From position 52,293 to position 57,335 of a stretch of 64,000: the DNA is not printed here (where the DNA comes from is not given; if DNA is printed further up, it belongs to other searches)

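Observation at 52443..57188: Giant single-gene P-loop NTPase (SMEK-like N-domain + STAND-like core + ~1250-aa unknown C-terminus) filling the integrase-att cargo slot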

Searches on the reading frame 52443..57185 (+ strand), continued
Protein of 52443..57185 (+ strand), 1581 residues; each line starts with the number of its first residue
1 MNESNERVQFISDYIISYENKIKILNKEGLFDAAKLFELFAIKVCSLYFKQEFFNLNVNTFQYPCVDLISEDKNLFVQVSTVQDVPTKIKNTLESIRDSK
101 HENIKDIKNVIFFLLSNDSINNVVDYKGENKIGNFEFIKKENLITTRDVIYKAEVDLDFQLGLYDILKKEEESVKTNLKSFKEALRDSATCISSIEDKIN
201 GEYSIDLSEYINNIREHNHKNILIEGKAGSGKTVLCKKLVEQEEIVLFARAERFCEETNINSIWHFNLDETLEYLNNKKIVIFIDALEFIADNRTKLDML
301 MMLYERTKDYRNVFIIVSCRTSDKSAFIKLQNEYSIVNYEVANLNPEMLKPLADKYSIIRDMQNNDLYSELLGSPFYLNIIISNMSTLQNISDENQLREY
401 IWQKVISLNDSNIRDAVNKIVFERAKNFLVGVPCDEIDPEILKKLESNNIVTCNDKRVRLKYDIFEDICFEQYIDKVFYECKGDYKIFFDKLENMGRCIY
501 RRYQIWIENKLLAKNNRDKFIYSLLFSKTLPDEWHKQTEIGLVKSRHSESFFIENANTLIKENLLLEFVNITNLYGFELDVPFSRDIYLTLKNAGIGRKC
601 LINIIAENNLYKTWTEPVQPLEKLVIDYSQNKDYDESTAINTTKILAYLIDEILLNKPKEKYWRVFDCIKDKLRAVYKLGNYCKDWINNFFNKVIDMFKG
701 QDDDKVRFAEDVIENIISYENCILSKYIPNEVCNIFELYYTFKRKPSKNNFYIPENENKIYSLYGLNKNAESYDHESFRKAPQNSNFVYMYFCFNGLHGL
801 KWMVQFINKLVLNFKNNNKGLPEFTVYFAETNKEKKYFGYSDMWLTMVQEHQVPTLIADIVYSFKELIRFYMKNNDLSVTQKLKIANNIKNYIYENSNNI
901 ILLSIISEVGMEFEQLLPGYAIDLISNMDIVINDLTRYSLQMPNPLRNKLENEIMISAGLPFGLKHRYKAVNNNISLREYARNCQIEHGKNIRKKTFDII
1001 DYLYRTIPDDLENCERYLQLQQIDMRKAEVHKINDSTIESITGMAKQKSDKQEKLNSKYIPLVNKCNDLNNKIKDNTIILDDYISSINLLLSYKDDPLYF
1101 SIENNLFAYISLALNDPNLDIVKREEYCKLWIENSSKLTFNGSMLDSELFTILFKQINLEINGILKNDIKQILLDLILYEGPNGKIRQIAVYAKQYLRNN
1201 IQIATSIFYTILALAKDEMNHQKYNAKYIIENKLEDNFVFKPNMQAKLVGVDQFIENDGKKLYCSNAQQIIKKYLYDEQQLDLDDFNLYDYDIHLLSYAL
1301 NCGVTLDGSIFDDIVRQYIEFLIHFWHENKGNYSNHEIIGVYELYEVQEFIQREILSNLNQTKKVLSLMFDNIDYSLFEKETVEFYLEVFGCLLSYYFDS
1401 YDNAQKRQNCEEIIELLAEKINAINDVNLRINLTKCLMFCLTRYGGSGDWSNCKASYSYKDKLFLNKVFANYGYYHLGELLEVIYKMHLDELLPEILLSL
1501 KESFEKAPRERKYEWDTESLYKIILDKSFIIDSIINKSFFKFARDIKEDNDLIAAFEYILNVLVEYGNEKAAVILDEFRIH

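Call 54: find_related_loci(query=A1, collection=genome_contigs, flank=8000)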
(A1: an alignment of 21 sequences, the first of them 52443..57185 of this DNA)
Query A1 (1581 aa) in genome_contigs; peptide patterns used: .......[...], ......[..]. (x = any residue, [..] = any of these).
101 stretches matched a pattern; 82 encode a relative of the query (tblastn E <= 1e-3); the best 80 are kept; 79 distinct loci.
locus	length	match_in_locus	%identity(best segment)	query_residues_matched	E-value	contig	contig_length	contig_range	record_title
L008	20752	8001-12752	87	1-1581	0e+0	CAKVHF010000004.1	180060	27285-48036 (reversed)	MAG: uncultured Clostridia bacterium isolate REFINED_METABAT215_TOP10_CONTIGS_1500_ASSEMBLY_K77_MERGED__Hadza_MoBio_hadz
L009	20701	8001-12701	45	1-1581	0e+0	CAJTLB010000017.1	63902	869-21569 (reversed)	MAG TPA_asm: uncultured Lachnospiraceae bacterium isolate MGBC104699 genome assembly, contig: MGBC104699.17, whole genom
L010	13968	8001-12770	42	1-1581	0e+0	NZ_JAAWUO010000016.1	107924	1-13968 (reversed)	Blautia schinkii strain MSK.6.26 NODE_16_length_107924_cov_110.138, whole genome shotgun sequence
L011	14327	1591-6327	41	4-1581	0e+0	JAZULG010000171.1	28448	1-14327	MAG: Acutalibacteraceae bacterium isolate T1900044913_TS20190379.MAGScoT_cleanbin_000022 SGB_3322_k141_1421414, whole ge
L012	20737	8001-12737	42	4-1581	0e+0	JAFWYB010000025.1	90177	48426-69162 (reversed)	MAG: Clostridia bacterium isolate RGIG6175 Sheep_Rectum-1__c58966, whole genome shotgun sequence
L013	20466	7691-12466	45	1-1581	0e+0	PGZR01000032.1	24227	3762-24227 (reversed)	MAG: Firmicutes bacterium HGW-Firmicutes-4 bjp_ig2103_scaffold_992, whole genome shotgun sequence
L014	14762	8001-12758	40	1-1581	0e+0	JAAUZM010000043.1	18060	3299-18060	MAG: Lachnospiraceae bacterium isolate Mgla_MAG_2-bin_7 c_000000036277, whole genome shotgun sequence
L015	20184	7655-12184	42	77-1581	0e+0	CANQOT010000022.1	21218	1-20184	MAG: uncultured Clostridia bacterium isolate Lapin-012__bin72 genome assembly, contig: Lapin-012__NODE_3420_length_21218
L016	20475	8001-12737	41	4-1581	0e+0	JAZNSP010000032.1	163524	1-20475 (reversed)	MAG: Acutalibacteraceae bacterium isolate T1900044809_TS20190275.MAGScoT_cleanbin_000006 SGB_2769_k141_1602599, whole ge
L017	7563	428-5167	40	4-1581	0e+0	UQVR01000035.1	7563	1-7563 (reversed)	uncultured Tenericutes bacterium isolate UMGS686 genome assembly, contig: NODE_6853_length_7563_cov_19.991609, whole gen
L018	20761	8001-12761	39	1-1581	0e+0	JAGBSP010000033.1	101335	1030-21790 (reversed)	MAG: Clostridia bacterium isolate RGIG9409 Yak_Cecum-1__c437456, whole genome shotgun sequence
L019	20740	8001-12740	40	4-1581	0e+0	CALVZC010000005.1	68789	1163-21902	MAG: uncultured Bacilli bacterium isolate BRZ_FK__bin67 genome assembly, contig: BRZ_FK__NODE_514_length_68789_cov_47.36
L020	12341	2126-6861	42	4-1581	0e+0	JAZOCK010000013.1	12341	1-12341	MAG: Congzhengia sp. isolate T1900044756_TS20190222.MAGScoT_cleanbin_000043 SGB_2282_k141_2477640, whole genome shotgun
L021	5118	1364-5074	44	1-1228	0e+0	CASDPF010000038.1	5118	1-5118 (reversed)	uncultured bacterium isolate T5_L3_314314_idba_bin.40 genome assembly, contig: T5_L3_314314_idba_bin.40.fa_scaffold_1412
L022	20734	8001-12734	40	4-1581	0e+0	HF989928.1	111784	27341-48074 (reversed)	Acholeplasma sp. CAG:878 genomic scaffold, scf186, whole genome shotgun sequence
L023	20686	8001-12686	44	6-1581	0e+0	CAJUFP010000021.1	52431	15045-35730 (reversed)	MAG TPA_asm: uncultured Hungatella sp. isolate MGBC128920 genome assembly, contig: MGBC128920.21, whole genome shotgun s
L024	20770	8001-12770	44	1-1581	0e+0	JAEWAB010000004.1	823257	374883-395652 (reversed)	MAG: Bacillota bacterium isolate OH_PBB_192 k127_9375, whole genome shotgun sequence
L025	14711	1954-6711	40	1-1581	0e+0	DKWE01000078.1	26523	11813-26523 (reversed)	MAG TPA_asm: Lachnospiraceae bacterium UBA7160 UBA7160_contig_14068, whole genome shotgun sequence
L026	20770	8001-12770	42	1-1581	0e+0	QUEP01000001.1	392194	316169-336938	Clostridium sp. OF03-18AA OF03-18AA.Scaf1, whole genome shotgun sequence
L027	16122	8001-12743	37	1-1581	0e+0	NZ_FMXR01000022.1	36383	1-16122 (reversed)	Eubacterium oxidoreducens strain DSM 3217, whole genome shotgun sequence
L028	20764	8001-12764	42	1-1581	0e+0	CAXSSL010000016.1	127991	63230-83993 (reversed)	Clostridiales bacterium VE202-15 isolate CC00199 genome assembly, contig: CC00199_16_NODE_16_length_127991_cov_153.09353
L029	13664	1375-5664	38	163-1581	0e+0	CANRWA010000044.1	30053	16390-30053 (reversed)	MAG TPA_asm: uncultured Clostridia bacterium isolate SRR15730559_bin.10_metawrap_v1.3_MAG genome assembly, contig: NODE.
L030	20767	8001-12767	38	1-1581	0e+0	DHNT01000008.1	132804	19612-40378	MAG TPA_asm: Acholeplasmataceae bacterium UBA5409 UBA5409_contig_1614, whole genome shotgun sequence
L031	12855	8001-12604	37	1-1581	0e+0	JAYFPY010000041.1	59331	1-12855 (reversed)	MAG: Eubacteriaceae bacterium isolate CA_144 c_CA_000000057334, whole genome shotgun sequence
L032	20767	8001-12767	45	1-1581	0e+0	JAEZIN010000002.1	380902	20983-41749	MAG: Bacillota bacterium isolate OH_CDB_189 k127_492715, whole genome shotgun sequence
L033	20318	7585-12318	40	4-1581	0e+0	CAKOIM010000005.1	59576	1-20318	MAG: uncultured Bacilli bacterium isolate REFINED_METABAT215_TOP10_CONTIGS_1500_ASSEMBLY_K77_MERGED__Hadza_MoBio_hadza-A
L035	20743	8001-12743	40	1-1581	0e+0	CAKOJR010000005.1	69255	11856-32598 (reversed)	MAG: uncultured Bacilli bacterium isolate REFINED_METABAT215_TOP10_CONTIGS_1500_ASSEMBLY_K77_MERGED__Hadza_MoBio_hadza-I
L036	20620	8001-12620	36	1-1581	0e+0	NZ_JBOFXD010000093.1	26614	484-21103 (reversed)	MAG: Cetobacterium sp. isolate WFFMC_MAG_535 k139_2677_flag=0_multi=5.9543_len=26614, whole genome shotgun sequence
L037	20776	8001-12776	46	1-1581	0e+0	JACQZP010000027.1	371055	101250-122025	MAG: Acetobacterium woodii isolate NC_groundwater_1570_Pr3_B-0.1um_42_151 SR-2_scaffold_141_2902333, whole genome shotgu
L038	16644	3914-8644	38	1-1581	0e+0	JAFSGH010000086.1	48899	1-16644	MAG: Clostridia bacterium isolate RGIG3116 Goat_Rectum-6__c855032, whole genome shotgun sequence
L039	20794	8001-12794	42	1-1581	0e+0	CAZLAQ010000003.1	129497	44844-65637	MAG TPA_asm: uncultured Candidatus Izemoplasmatales bacterium isolate SRP178699_co1_449 genome assembly, contig: NODE_56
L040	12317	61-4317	37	163-1581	0e+0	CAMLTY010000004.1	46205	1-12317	MAG: uncultured Tenericutes bacterium isolate ERR4304454_bin.35_MetaWRAP_v1.1_MAG genome assembly, contig: NODE_996_leng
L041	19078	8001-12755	38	1-1581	0e+0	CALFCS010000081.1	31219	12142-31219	MAG TPA_asm: uncultured Lachnospiraceae bacterium isolate SRR2857969_bin.89_CONCOCT_v1.1_MAG genome assembly, contig: ER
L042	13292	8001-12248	36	170-1581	0e+0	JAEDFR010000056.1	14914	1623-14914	MAG: Lachnospiraceae bacterium isolate MAG089 NODE_4164_length_14914_cov_6.144895, whole genome shotgun sequence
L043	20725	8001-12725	34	4-1581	0e+0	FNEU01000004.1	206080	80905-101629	Lachnospiraceae bacterium G41 genome assembly, contig: Ga0007617_104, whole genome shotgun sequence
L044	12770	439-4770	36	141-1581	0e+0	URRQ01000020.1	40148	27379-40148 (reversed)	uncultured Lachnospiraceae bacterium isolate UMGS1275 genome assembly, contig: NODE_310_length_40148_cov_9.616192, whole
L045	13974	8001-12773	45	1-1581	0e+0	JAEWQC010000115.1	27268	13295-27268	MAG: Bacillota bacterium isolate OH_SBrB_125 k127_331463, whole genome shotgun sequence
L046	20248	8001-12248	36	170-1581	0e+0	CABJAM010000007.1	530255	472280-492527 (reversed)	Lachnospiraceae bacterium isolate MGYG-HGUT-00127 genome assembly, contig: .20298_3_59.7, whole genome shotgun sequence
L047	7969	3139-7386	36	170-1581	0e+0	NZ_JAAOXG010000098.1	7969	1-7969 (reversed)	Lacrimispora defluvii strain PI-S10-B5A B5A_00198, whole genome shotgun sequence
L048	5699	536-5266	35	1-1581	0e+0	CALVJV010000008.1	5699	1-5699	MAG: uncultured Clostridia bacterium isolate E08__bin310 genome assembly, contig: E08__k127_1870580, whole genome shotgu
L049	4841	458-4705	36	170-1581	0e+0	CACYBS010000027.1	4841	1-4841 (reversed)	MAG: Erysipelothrix rhusiopathiae isolate RUG11795 genome assembly, contig: RUG11795_asm_27, whole genome shotgun sequen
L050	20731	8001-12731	34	1-1581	0e+0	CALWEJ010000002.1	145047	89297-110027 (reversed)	MAG: uncultured Clostridia bacterium isolate BRZ_PF__bin32 genome assembly, contig: BRZ_PF__NODE_120_length_145047_cov_1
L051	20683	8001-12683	42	1-1581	0e+0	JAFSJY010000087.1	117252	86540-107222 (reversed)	MAG: Acholeplasmatales bacterium isolate RGIG3211 Goat_Reticulum-2__c608330, whole genome shotgun sequence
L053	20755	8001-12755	37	1-1581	0e+0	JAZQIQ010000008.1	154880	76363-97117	MAG: Acetatifactor sp. isolate T1900044623_TS20190089.MAGScoT_cleanbin_000025 SGB_915_k141_1364072, whole genome shotgun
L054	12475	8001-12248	36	170-1581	0e+0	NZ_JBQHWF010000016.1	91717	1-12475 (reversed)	Blautia sp. HCP3S3_C4 contig00016, whole genome shotgun sequence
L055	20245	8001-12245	35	170-1581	0e+0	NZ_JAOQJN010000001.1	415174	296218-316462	Bovifimicola ammoniilytica strain Sanger_97 .13414_6_2.1, whole genome shotgun sequence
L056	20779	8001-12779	46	1-1581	0e+0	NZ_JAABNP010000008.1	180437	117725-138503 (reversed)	Clostridium sp. C2-6-12 NODE_8_length_180437_cov_245.175151, whole genome shotgun sequence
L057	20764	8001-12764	39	1-1581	0e+0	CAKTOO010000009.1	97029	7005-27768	MAG: uncultured Dysosmobacter sp. isolate REFINED_METABAT215_TOP10_CONTIGS_1500_ASSEMBLY_K77_MERGED__Hadza_MoBio_hadza-I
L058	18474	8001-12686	44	1-1581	0e+0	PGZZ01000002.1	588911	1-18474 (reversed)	MAG: Firmicutes bacterium HGW-Firmicutes-16 bjp_ig2069_scaffold_55, whole genome shotgun sequence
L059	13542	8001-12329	33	153-1581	0e+0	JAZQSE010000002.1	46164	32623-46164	MAG: Fibrobacteraceae bacterium isolate T1900045213_TC20190209.MAGScoT_cleanbin_000003 SGB_5353_k141_1358754, whole geno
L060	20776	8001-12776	45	1-1581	0e+0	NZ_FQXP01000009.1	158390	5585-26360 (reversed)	Clostridium collagenovorans DSM 3089, whole genome shotgun sequence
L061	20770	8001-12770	46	1-1581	0e+0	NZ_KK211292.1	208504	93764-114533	Ruminiclostridium cellobioparum DSM 1351 = ATCC 15832 T344DRAFT_scaffold00009.9, whole genome shotgun sequence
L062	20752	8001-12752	38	1-1581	0e+0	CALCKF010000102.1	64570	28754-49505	MAG TPA_asm: uncultured Eubacterium sp. isolate ERR1600725_bin.120_CONCOCT_v1.1_MAG genome assembly, contig: ERZ1309811.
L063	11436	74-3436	39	460-1581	0e+0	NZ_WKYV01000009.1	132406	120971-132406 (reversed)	Lactonifactor sp. BIOML-A5 scaffold9_size132406, whole genome shotgun sequence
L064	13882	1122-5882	44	1-1581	0e+0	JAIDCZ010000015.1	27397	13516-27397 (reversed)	MAG: Clostridiales bacterium isolate SC0309_S10_8 SC0309_S10_8_contig_15, whole genome shotgun sequence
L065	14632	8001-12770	42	1-1581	0e+0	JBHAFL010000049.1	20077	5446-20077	MAG: Anaerovoracaceae bacterium isolate Meta-D_MAG_129 Meta-D__137099, whole genome shotgun sequence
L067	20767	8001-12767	39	1-1581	0e+0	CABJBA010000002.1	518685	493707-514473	Clostridiaceae bacterium isolate MGYG-HGUT-00145 genome assembly, contig: .21673_4_80.2, whole genome shotgun sequence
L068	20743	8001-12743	40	1-1581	0e+0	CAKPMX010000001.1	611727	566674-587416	MAG: uncultured Bacilli bacterium isolate REFINED_METABAT215_TOP10_CONTIGS_1500_ASSEMBLY_K77_MERGED__Nepal_MoBio_Fiber-H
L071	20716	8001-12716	41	1-1581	0e+0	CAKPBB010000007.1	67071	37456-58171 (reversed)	MAG: uncultured Clostridia bacterium isolate REFINED_METABAT215_TOP10_CONTIGS_1500_ASSEMBLY_K77_MERGED__Hadza_MoBio_hadz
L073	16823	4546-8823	35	158-1581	0e+0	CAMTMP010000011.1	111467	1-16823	MAG TPA_asm: uncultured bacterium isolate SRR12464005_bin.20_metawrap_v1.3_MAG genome assembly, contig: NODE.54_length_1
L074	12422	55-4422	36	101-1581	0e+0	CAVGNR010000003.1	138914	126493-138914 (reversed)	Escherichia coli isolate H07629-L1_cleanbin_000009 genome assembly, contig: Spades_H07629-L1_contig_37, whole genome sho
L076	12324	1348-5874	35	81-1581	0e+0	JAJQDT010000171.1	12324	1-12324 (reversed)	MAG: Lachnospiraceae bacterium isolate MI.11_2 NODE_562_length_12324_cov_39.806097, whole genome shotgun sequence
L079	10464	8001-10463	36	106-917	8e-136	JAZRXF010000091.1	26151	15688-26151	MAG: Lachnospiraceae bacterium isolate T1900044951_TA20190004.MAGScoT_cleanbin_000012 SGB_3660_k141_572638, whole genome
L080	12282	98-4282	40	196-1581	0e+0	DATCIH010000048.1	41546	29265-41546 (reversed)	MAG TPA_asm: Clostridiaceae bacterium isolate SMAG_U7854 k141_5380, whole genome shotgun sequence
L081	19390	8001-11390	52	62-1581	1e-148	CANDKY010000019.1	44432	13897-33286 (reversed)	MAG TPA_asm: uncultured Lachnospiraceae bacterium isolate ERR6760096_bin.23_metawrap_v1.3_MAG genome assembly, contig: E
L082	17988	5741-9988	36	170-1581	0e+0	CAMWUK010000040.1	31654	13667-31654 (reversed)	MAG TPA_asm: uncultured Clostridiaceae bacterium isolate SRR14411333_bin.4_metawrap_v1.3_MAG genome assembly, contig: NO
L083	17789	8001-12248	36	170-1581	0e+0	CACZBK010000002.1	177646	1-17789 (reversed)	MAG: uncultured Lachnospiraceae bacterium isolate RUG12463 genome assembly, contig: RUG12463_asm_2, whole genome shotgun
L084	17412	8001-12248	36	170-1581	0e+0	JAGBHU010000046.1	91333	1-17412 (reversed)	MAG: Coprococcus sp. isolate RGIG9131 Water_deer_Rectum.Co__c1168430, whole genome shotgun sequence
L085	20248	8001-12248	34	170-1581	0e+0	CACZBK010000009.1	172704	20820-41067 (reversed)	MAG: uncultured Lachnospiraceae bacterium isolate RUG12463 genome assembly, contig: RUG12463_asm_9, whole genome shotgun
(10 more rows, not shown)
